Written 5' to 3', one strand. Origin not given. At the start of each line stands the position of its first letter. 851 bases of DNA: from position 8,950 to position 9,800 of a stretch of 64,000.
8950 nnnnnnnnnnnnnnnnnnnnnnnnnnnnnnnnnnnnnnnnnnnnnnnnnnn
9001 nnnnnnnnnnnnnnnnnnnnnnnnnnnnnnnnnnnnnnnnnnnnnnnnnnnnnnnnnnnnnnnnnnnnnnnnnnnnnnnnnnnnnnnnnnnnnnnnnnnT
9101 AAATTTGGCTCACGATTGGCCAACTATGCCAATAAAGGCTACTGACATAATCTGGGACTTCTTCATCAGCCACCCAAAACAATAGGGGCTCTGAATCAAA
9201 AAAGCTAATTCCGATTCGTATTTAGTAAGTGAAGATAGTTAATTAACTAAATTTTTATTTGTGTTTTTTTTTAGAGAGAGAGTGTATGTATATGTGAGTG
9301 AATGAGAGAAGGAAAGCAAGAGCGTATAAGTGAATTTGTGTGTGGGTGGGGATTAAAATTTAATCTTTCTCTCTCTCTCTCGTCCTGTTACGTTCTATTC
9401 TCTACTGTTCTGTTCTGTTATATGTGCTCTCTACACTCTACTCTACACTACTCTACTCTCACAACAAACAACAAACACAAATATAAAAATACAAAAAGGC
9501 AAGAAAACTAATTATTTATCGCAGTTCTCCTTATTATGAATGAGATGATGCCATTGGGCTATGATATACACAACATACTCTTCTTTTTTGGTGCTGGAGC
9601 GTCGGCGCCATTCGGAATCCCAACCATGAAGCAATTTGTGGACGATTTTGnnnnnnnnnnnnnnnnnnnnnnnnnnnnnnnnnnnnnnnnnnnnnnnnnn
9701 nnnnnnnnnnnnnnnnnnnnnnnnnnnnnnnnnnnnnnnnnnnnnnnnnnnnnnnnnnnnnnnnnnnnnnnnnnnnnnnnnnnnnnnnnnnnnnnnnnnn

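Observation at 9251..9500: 250-bp intergenic element with mirror-image strand composition around an AT-rich palindromic core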

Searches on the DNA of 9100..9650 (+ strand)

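Call 34: search_rna_families(source=window, start=9100, end=9650, threshold=evalue, max_evalue=5)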
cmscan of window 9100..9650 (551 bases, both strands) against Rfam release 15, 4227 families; matches with E-value up to 5: 5.
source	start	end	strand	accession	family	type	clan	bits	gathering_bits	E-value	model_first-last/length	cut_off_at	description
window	9302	9383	+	RF00073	MIR156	Gene; miRNA;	-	16.7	62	1.6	1-88/88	no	mir-156 microRNA precursor family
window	9186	9326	+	RF01295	SCARNA7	Gene; snRNA; snoRNA; scaRNA;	-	14.8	65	0.18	1-330/330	no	Small Cajal body-specific RNA 7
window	9300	9393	+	RF01911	MIR2118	Gene; miRNA;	-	14.7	85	3.8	1-170/170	no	MIR2118 microRNA precursor family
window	9294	9401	+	RF04178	BTnc005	Gene; sRNA;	-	13.9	174.8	1.2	1-205/205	no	Bacteroides sRNA BTnc005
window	9515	9606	+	RF02150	MESTIT1_3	Gene; lncRNA;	-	12.5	60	4.6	1-99/99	no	MEST intronic transcript 1, antisense RNA conserved region 3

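Call 81: search_dna_similar(query=window:9240-9510:+, collection=phages, mode=distant, max_evalue=0.01, max_rows=5)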
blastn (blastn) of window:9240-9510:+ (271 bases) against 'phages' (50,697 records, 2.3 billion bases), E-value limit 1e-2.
No match.

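Call 82: search_dna_similar(query=window:9240-9510:+, collection=plasmids, mode=distant, max_evalue=0.01, max_rows=5)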
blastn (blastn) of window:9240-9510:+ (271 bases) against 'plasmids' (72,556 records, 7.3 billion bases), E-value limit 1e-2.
No match.
